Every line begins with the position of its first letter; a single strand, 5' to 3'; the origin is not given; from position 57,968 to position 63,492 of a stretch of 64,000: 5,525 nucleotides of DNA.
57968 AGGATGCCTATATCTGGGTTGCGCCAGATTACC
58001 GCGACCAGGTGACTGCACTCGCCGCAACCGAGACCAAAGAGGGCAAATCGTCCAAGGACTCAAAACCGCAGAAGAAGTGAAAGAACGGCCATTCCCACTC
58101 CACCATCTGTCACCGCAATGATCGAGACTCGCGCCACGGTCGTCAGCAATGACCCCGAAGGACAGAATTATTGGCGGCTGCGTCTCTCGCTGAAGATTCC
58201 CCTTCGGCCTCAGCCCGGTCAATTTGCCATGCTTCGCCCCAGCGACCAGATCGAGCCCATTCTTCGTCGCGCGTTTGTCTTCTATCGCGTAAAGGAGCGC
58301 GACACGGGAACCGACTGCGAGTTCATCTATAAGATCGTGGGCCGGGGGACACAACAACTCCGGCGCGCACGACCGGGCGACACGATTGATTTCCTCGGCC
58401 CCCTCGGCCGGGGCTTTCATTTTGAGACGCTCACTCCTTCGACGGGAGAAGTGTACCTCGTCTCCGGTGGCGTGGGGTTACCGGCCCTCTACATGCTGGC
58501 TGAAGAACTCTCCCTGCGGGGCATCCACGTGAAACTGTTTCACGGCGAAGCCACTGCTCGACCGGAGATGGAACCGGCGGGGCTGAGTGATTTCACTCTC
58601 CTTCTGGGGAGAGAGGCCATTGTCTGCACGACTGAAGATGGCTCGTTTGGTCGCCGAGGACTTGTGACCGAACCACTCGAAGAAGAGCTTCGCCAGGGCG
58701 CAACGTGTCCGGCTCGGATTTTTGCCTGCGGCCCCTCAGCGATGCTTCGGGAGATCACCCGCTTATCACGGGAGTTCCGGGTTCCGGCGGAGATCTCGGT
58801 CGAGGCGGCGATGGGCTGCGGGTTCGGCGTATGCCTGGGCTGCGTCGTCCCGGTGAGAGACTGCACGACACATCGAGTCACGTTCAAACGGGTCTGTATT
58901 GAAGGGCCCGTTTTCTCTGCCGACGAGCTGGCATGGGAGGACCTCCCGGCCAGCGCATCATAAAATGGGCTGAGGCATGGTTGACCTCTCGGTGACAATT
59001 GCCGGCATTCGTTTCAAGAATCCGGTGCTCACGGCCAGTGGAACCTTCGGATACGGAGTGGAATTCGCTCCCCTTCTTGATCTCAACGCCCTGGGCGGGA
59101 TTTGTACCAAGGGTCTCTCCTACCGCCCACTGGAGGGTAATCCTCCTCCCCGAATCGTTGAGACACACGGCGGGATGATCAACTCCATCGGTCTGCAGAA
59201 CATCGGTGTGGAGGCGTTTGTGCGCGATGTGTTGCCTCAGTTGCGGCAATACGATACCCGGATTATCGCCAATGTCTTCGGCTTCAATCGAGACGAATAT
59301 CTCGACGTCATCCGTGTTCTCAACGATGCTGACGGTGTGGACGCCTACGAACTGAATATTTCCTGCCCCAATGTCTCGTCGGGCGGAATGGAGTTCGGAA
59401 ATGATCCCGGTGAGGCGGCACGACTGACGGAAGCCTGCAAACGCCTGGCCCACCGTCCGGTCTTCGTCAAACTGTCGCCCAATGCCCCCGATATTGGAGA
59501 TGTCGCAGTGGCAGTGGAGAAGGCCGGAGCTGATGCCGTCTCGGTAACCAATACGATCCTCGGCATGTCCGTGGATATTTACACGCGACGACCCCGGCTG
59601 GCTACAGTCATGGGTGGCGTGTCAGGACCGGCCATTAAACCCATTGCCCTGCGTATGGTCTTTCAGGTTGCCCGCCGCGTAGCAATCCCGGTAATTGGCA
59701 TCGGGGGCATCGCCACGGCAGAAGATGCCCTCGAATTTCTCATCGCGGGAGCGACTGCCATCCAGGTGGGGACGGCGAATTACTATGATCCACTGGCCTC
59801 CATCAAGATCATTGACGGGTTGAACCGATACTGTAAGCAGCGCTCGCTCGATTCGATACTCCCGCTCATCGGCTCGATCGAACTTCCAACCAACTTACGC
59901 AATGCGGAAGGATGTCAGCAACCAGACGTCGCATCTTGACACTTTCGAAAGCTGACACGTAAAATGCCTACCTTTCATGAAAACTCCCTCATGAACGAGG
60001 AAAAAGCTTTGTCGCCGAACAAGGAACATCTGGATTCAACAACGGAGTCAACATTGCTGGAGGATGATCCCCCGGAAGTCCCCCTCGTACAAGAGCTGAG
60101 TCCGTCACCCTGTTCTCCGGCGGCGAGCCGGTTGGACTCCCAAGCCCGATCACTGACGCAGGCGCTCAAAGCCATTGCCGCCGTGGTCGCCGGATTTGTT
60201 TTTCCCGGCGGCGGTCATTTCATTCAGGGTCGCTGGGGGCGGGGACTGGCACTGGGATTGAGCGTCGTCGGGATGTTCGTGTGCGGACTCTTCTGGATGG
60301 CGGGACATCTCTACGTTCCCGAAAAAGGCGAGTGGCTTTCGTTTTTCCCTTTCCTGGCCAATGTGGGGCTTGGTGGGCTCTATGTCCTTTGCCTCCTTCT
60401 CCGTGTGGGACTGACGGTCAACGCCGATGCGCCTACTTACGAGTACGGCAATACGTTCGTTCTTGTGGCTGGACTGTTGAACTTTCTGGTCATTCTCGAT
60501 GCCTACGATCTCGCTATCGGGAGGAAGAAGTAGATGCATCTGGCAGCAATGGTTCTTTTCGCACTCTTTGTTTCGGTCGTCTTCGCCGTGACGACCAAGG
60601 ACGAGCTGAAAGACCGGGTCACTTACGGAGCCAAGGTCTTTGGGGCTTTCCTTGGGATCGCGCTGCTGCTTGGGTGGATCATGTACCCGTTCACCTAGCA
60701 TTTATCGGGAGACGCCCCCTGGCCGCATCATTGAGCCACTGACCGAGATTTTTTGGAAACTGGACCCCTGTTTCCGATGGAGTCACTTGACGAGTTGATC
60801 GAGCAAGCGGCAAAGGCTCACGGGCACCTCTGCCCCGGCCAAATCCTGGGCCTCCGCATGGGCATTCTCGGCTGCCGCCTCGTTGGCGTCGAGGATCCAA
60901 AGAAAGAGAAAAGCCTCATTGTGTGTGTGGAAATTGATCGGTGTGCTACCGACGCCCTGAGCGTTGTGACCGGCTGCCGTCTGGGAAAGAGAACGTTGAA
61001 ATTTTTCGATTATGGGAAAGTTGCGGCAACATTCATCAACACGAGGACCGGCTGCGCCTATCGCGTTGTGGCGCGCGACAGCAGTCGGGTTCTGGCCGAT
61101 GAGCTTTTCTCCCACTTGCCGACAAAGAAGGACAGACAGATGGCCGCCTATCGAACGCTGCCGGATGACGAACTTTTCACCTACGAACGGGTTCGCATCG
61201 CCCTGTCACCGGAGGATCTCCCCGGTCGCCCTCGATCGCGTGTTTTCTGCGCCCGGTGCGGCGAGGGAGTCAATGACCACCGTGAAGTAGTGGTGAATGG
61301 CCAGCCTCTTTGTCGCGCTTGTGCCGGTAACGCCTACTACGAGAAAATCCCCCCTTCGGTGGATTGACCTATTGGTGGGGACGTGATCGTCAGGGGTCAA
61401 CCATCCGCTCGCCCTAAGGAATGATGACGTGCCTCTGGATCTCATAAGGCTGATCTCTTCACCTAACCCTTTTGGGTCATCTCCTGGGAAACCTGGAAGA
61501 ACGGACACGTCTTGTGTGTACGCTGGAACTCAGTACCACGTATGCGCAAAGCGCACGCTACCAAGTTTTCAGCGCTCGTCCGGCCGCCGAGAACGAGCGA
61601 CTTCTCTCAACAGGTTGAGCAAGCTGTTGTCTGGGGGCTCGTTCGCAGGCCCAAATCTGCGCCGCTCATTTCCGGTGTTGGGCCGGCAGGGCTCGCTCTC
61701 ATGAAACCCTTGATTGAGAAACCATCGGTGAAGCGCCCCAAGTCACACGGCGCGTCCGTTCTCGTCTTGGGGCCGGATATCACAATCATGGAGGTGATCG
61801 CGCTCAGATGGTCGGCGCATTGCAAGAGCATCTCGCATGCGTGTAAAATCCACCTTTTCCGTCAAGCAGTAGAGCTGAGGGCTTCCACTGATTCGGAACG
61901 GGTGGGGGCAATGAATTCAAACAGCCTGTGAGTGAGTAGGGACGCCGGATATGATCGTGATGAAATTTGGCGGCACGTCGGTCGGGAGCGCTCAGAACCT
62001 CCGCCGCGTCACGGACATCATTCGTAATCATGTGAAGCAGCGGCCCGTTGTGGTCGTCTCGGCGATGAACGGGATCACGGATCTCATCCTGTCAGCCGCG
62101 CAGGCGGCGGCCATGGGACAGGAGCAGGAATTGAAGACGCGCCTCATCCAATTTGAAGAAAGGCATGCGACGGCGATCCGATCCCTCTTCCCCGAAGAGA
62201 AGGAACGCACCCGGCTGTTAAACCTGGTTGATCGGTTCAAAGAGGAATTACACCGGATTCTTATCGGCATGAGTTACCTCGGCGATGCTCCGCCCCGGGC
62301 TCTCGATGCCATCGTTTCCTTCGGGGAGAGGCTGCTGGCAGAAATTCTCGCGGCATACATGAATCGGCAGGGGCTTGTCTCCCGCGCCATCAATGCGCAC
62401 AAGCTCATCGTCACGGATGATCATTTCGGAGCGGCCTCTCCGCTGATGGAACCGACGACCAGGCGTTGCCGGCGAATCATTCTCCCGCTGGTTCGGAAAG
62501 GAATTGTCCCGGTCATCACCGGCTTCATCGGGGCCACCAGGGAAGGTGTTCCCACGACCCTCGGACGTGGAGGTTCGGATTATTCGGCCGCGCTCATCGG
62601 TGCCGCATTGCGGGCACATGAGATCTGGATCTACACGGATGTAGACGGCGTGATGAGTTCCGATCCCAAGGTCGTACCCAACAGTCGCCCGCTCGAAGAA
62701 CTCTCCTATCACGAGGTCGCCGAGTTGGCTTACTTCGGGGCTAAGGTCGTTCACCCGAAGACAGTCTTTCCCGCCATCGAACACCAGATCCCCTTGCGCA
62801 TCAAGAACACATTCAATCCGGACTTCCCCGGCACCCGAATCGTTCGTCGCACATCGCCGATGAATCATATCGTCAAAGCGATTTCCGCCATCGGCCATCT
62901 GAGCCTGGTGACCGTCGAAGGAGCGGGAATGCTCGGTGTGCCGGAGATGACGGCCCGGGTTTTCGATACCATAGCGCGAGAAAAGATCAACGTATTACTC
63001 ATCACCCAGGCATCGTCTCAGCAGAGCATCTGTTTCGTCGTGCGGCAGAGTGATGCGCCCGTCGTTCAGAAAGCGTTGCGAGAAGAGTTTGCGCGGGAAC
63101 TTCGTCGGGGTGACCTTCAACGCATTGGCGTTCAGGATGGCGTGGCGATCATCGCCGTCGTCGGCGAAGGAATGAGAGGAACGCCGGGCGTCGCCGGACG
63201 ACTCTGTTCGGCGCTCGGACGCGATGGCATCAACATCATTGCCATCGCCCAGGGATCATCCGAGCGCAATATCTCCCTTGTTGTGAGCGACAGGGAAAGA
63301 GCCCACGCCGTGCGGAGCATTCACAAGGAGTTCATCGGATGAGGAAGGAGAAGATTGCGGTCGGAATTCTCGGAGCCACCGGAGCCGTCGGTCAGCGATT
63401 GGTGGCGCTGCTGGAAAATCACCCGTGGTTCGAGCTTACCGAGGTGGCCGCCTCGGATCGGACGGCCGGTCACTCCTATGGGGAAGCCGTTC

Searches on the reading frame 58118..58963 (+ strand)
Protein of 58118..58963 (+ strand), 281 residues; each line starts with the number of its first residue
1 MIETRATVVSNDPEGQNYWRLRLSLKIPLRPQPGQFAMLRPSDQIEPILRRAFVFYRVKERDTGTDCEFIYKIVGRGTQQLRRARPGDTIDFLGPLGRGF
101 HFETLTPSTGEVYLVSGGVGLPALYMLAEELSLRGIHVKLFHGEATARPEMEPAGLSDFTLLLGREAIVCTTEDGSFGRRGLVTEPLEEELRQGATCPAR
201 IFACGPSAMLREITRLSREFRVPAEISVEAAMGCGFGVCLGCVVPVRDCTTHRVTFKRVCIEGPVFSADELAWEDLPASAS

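Call 37: search_protein_families(library=pfam, proteins=[window:58118-58963:+], max_evalue=0.00001)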
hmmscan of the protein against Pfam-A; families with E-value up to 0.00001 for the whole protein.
window:58118-58963:+ (281 aa): 1 family
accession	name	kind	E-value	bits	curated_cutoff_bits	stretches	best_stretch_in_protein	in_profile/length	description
PF10418.14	DHODB_Fe-S_bind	-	1.2e-13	51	23.9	1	229-271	1-40/41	Iron-sulfur cluster binding domain of dihydroorotate dehydrogenase B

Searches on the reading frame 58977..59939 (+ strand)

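Call 37: search_protein_families(library=pfam, proteins=[window:58977-59939:+], max_evalue=0.00001)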
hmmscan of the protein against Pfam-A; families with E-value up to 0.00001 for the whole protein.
window:58977-59939:+ (320 aa): 1 family
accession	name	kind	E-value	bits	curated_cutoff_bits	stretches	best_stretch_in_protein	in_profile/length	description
PF01180.27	DHO_dh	-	8.5e-78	261.9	27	1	4-284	2-289/291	Dihydroorotate dehydrogenase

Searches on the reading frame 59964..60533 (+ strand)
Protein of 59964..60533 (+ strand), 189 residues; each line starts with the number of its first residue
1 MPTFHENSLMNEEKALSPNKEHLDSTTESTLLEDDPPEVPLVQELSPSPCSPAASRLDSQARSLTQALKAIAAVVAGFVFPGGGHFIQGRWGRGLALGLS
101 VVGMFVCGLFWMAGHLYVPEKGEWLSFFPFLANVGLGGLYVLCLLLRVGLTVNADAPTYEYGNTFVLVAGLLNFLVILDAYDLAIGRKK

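Call 37: search_protein_families(library=pfam, proteins=[window:59964-60533:+], max_evalue=0.00001)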
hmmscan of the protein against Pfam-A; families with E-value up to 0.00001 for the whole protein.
window:59964-60533:+ (189 aa): 1 family
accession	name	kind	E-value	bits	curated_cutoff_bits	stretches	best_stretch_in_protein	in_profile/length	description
PF20382.3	DUF6677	-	9.4e-33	113.7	24.3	1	73-189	2-116/116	Family of unknown function (DUF6677)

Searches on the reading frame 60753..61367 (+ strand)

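Call 37: search_protein_families(library=pfam, proteins=[window:60753-61367:+], max_evalue=0.00001)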
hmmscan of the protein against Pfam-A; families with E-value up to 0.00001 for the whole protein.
window:60753-61367:+ (204 aa): 2 families
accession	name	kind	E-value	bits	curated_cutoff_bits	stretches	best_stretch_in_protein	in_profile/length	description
PF02663.19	FmdE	-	1e-31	110.2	22.9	1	23-143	2-133/133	FmdE, Molybdenum formylmethanofuran dehydrogenase operon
PF01258.23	zf-dskA_traR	-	6.8e-08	32.8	24.9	1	164-195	5-35/36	Prokaryotic dksA/traR C4-type zinc finger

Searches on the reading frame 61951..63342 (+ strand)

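Call 37: search_protein_families(library=pfam, proteins=[window:61951-63342:+], max_evalue=0.00001)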
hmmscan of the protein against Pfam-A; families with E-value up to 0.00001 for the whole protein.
window:61951-63342:+ (463 aa): 4 families
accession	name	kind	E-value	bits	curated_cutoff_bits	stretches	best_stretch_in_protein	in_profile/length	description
PF00696.33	AA_kinase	-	4.4e-53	180.8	24.9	1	1-286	2-234/234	Amino acid kinase family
PF22468.2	ACT_9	-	4.5e-43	145.3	27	2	401-461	1-61/61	ACT domain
PF13840.12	ACT_7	-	4.8e-20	71.6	27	2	394-459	2-65/65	ACT domain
PF01842.31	ACT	-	2.6e-14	53.1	27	1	408-459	7-63/66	ACT domain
